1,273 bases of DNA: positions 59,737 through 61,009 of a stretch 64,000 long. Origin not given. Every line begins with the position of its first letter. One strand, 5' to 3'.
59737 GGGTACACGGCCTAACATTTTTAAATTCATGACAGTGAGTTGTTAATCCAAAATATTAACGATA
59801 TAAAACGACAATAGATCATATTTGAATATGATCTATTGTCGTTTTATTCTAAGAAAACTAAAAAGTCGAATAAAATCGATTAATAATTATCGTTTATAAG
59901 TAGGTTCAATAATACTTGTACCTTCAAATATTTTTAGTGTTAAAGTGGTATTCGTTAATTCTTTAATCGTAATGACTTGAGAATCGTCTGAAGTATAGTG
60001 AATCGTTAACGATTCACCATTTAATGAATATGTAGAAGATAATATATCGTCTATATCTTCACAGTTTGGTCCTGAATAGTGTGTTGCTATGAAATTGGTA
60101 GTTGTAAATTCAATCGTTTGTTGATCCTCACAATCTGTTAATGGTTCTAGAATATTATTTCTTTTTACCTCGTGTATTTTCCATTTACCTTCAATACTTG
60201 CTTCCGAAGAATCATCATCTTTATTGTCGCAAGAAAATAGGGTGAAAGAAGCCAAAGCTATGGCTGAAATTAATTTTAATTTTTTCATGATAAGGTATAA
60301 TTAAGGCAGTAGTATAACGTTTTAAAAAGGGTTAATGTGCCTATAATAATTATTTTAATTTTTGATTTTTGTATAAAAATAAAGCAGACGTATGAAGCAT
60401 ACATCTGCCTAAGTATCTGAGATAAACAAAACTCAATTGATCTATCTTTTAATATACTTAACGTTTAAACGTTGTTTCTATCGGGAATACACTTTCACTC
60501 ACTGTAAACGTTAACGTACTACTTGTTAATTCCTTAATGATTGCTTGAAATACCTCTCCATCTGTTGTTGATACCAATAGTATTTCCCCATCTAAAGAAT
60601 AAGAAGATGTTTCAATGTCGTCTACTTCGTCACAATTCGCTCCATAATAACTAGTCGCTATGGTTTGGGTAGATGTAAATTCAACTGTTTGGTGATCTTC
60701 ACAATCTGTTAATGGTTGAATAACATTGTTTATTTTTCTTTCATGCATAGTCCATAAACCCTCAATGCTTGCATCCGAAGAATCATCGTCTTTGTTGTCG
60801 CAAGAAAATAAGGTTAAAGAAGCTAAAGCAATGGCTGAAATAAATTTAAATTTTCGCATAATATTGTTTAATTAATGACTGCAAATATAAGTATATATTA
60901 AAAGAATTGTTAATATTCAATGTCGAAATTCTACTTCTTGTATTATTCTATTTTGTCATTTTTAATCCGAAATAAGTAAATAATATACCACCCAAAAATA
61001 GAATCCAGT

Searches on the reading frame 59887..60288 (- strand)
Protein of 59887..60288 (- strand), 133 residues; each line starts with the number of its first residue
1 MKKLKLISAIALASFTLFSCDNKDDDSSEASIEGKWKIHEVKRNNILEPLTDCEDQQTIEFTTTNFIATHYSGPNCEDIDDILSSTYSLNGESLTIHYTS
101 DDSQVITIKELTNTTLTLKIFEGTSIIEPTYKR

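Call 62: search_protein_families(library=pfam, proteins=[window:59887-60288:-], max_evalue=0.001)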
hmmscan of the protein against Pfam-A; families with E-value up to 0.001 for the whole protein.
window:59887-60288:- (133 aa): 1 family
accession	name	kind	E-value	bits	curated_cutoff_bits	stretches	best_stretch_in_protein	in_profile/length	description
PF13648.12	Lipocalin_4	-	5.5e-15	56.5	22.4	1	32-118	1-89/89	Lipocalin-like domain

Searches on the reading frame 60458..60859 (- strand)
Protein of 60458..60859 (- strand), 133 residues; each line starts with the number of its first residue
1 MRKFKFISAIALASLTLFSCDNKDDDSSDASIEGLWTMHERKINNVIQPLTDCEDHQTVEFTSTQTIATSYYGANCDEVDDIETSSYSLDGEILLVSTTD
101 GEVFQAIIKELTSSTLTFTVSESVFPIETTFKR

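Call 62: search_protein_families(library=pfam, proteins=[window:60458-60859:-], max_evalue=0.001)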
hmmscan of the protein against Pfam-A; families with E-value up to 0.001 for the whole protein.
window:60458-60859:- (133 aa): 1 family
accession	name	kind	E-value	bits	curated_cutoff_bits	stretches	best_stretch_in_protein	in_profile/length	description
PF13648.12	Lipocalin_4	-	8.2e-11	43.1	22.4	1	32-118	1-89/89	Lipocalin-like domain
